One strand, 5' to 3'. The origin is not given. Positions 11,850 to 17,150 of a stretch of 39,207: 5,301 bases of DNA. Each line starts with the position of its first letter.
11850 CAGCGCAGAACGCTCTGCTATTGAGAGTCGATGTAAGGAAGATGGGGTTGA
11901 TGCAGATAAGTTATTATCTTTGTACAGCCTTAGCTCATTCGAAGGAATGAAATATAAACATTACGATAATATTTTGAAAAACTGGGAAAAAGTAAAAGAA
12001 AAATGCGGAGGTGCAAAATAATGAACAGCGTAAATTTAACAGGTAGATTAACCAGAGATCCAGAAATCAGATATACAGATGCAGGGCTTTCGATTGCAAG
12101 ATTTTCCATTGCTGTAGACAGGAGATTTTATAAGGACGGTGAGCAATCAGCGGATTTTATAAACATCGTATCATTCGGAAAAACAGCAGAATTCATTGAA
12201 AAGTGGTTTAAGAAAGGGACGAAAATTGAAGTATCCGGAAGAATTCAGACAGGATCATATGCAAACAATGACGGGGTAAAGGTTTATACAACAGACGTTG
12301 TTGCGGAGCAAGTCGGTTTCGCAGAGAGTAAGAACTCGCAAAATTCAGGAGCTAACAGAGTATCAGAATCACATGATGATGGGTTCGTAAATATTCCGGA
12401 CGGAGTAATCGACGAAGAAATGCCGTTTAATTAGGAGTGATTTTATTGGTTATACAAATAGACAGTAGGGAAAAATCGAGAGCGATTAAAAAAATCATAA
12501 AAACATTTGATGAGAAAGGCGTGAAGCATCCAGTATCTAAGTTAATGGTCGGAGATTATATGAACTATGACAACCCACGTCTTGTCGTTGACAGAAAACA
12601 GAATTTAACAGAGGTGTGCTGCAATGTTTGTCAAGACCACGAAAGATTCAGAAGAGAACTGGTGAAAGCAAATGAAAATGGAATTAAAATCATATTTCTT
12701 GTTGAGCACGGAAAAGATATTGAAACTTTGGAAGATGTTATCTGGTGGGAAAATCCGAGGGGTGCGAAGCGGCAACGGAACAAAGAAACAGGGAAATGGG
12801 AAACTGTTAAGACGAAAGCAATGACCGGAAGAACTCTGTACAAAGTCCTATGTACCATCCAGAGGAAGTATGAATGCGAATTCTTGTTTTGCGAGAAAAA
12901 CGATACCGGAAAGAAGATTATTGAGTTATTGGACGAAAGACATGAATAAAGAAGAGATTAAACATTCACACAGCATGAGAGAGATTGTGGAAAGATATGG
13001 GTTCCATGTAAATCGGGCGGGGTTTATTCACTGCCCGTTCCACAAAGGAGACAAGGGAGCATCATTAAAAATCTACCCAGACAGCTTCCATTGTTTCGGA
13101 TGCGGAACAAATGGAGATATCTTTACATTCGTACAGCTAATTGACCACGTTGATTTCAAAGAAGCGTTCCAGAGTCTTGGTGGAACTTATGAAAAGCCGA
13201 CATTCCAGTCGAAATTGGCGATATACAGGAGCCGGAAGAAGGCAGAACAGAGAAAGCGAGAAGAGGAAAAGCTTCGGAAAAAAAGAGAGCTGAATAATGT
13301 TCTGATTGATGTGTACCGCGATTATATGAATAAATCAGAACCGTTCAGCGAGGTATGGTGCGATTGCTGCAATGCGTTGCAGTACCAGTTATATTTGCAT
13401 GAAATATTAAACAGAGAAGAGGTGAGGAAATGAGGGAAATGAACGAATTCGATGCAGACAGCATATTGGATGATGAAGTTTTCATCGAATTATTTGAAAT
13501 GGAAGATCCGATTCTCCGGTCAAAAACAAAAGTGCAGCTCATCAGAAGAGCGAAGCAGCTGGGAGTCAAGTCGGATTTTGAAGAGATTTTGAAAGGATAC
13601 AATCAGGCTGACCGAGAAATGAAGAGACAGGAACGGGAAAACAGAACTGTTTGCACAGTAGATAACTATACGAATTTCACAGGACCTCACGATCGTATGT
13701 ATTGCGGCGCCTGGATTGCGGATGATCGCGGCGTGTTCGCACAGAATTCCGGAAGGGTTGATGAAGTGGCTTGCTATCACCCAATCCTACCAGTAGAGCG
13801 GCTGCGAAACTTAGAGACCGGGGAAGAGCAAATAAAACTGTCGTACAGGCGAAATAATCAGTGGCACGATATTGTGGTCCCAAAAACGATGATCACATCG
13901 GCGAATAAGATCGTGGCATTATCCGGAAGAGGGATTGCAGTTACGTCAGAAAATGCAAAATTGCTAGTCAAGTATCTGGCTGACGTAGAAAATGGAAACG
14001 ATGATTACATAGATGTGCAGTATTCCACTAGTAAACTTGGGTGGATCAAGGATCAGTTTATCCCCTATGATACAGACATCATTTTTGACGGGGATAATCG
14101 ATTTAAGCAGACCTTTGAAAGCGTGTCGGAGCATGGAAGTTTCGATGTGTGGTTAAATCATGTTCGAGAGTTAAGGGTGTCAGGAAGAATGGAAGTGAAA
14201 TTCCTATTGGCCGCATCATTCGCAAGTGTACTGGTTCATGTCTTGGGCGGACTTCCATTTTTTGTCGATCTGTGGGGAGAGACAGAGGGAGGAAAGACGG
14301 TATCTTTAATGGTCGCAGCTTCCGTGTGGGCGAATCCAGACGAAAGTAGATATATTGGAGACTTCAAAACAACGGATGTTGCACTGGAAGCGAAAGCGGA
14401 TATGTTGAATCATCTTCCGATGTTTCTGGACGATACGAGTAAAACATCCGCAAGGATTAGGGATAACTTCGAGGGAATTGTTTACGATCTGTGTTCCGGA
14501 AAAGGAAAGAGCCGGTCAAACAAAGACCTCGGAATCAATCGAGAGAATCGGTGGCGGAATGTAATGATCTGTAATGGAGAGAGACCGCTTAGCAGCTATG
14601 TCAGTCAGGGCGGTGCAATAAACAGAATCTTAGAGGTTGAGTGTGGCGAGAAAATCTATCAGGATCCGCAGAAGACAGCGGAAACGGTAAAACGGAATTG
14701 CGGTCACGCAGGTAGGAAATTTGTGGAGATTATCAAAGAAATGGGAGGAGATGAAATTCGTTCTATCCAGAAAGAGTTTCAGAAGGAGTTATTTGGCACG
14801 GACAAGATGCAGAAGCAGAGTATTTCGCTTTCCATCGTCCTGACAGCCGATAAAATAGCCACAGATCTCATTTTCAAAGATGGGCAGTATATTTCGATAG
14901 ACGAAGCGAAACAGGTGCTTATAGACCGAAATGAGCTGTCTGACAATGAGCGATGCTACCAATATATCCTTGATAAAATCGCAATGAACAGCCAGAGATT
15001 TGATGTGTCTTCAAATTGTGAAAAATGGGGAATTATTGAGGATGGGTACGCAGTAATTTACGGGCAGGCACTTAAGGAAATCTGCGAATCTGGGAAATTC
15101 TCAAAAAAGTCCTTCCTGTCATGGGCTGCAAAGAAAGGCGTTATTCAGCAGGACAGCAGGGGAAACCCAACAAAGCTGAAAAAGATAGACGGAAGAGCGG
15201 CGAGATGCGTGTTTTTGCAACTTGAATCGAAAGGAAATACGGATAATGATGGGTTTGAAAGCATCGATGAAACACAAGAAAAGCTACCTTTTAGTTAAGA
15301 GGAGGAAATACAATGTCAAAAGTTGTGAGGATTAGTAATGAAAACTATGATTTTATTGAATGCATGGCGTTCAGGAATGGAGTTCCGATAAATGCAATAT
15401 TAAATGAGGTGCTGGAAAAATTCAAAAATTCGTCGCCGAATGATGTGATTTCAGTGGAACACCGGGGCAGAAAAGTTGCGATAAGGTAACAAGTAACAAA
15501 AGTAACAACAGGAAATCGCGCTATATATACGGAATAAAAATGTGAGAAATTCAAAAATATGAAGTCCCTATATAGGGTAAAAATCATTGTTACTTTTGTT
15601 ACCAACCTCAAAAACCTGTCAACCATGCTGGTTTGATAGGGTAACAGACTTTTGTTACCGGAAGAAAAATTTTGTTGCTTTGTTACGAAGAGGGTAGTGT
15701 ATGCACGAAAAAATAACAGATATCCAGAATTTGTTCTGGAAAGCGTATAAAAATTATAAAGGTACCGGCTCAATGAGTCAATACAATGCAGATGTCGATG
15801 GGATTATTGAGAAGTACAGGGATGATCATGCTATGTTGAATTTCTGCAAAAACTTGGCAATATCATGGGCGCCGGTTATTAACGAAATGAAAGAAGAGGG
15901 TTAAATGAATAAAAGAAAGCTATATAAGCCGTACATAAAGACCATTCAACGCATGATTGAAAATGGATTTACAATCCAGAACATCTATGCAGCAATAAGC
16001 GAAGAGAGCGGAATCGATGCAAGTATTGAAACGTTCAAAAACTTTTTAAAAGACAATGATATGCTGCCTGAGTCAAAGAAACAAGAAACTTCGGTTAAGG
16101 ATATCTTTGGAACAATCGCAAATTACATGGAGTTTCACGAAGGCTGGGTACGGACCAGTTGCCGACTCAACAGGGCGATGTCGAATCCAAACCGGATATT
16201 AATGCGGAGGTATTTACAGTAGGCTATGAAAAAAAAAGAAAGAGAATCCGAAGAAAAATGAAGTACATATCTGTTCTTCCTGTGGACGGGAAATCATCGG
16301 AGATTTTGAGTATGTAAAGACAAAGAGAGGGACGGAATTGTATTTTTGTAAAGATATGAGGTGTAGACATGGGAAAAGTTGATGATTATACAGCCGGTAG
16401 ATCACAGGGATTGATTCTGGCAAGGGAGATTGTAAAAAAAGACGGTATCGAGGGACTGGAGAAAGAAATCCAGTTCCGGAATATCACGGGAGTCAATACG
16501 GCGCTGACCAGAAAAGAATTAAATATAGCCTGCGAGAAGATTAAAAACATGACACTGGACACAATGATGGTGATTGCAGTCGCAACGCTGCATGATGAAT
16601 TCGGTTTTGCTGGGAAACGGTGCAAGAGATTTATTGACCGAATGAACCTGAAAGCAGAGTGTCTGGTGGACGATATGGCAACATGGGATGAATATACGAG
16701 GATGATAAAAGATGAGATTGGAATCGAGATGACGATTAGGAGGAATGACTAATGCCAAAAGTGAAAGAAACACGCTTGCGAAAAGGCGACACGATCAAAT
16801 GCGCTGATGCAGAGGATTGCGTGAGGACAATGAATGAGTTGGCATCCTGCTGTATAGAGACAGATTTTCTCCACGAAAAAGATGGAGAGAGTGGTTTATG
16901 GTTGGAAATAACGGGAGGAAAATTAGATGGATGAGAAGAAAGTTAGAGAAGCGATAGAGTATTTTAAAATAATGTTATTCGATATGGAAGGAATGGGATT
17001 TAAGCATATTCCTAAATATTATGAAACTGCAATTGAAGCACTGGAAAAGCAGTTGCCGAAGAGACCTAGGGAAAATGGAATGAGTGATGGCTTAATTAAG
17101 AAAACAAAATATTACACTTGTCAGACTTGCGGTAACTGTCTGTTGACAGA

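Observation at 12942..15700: Split primase architecture (stand-alone zf-CHC2 plus P-loop primase-helicase) followed by an RHH gene and an iteron origin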

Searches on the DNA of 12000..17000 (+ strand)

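Call 12: search_dna_similar(query=window:12000-17000:+, collection=phages, mode=distant, max_rows=20)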
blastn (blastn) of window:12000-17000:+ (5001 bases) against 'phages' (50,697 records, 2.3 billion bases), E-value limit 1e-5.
Records with a match: 16; places in all: 17; records where one place covers at least 80% of the query: 2.
Best place of each record, by identity: 95-99% 3; 90-95% 2; 80-90% 3; 60-80% 8.
By first word of the organism name: Bacteriophage 8; Ruminococcus 7; Roseburia 1.
By host as written in the record: - 9; [Ruminococcus] gnavus ATCC 29149 6; Mediterraneibacter gnavus (Ruminococcus gnavus) DB_YZ_1 1.
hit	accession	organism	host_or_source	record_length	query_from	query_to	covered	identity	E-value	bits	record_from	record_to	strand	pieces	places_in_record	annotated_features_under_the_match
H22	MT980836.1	Ruminococcus phage phiRg507T2_2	[Ruminococcus] gnavus ATCC 29149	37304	1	4367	87%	97.0%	0e+0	7292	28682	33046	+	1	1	gp42: helicase | gp40: endonuclease | gp41: DNA primase | gp39: single-stranded DNA binding protein | gp45: putative DNA binding protein | and 3 other names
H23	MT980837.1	Ruminococcus phage phiRg507T2_3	[Ruminococcus] gnavus ATCC 29149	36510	1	4367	87%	97.0%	0e+0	7292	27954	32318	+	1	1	gp42: helicase | gp40: endonuclease | gp41: DNA primase | gp39: single-stranded DNA binding protein | gp45: putative DNA binding protein | and 3 other names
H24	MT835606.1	Bacteriophage sp.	human fecal samples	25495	378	4237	77%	87.7%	0e+0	4813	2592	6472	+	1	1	record has no annotation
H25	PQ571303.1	Ruminococcus phage RG-TP1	Mediterraneibacter gnavus (Ruminococcus ...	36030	378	2692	46%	87.3%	0e+0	2834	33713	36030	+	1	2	ERCC4-type nuclease | ZnF_CHCC domain-containing protein | PF05037 family protein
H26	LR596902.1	Roseburia phage Jekyll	-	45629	874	3127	35%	67.3%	6e-113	533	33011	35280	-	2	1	MCM-like DNA helicase | DNA primase | nuclease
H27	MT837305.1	Bacteriophage sp.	human fecal samples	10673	22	2533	30%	66.3%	3e-34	361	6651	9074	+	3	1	record has no annotation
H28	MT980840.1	Ruminococcus phage phiRgIBDN1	[Ruminococcus] gnavus ATCC 29149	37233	4370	4958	12%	92.4%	0e+0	860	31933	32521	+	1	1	gp45: hypothetical protein | gp46: hypothetical protein | gp47: zinc-ribbon domain containing protein | gp44: hypothetical protein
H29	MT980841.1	Ruminococcus phage phiRM10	[Ruminococcus] gnavus ATCC 29149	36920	4370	5001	11%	94.9%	0e+0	871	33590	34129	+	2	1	gp49: hypothetical protein | gp50: hypothetical protein | gp51: transcription factor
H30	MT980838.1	Ruminococcus phage phiRg519T2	[Ruminococcus] gnavus ATCC 29149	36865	3909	4240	7%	85.0%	8e-99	369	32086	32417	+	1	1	gp46: hypothetical protein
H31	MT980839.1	Ruminococcus phage phiRgPS_6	[Ruminococcus] gnavus ATCC 29149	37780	4740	4959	4%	98.6%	4e-103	384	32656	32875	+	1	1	gp46: hypothetical protein | gp47: zinc-ribbon domain containing protein | gp45: hypothetical protein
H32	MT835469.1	Bacteriophage sp.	human fecal samples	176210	16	338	6%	65.7%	5e-13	85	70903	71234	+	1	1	record has no annotation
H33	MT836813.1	Bacteriophage sp.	human fecal samples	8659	22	333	6%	65.6%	5e-7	64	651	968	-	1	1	record has no annotation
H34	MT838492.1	Bacteriophage sp.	human fecal samples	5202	18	302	6%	67.8%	1e-15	93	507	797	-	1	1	record has no annotation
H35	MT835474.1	Bacteriophage sp.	human fecal samples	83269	43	309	5%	66.1%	7e-11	77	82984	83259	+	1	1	record has no annotation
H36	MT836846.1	Bacteriophage sp.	human fecal samples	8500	94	334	5%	66.4%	1e-8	71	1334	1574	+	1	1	record has no annotation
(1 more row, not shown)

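Call 89: search_rna_families(source=window, start=15200, end=15900, threshold=evalue, max_evalue=1)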
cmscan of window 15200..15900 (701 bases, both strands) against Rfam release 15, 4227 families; matches with E-value up to 1: 0.
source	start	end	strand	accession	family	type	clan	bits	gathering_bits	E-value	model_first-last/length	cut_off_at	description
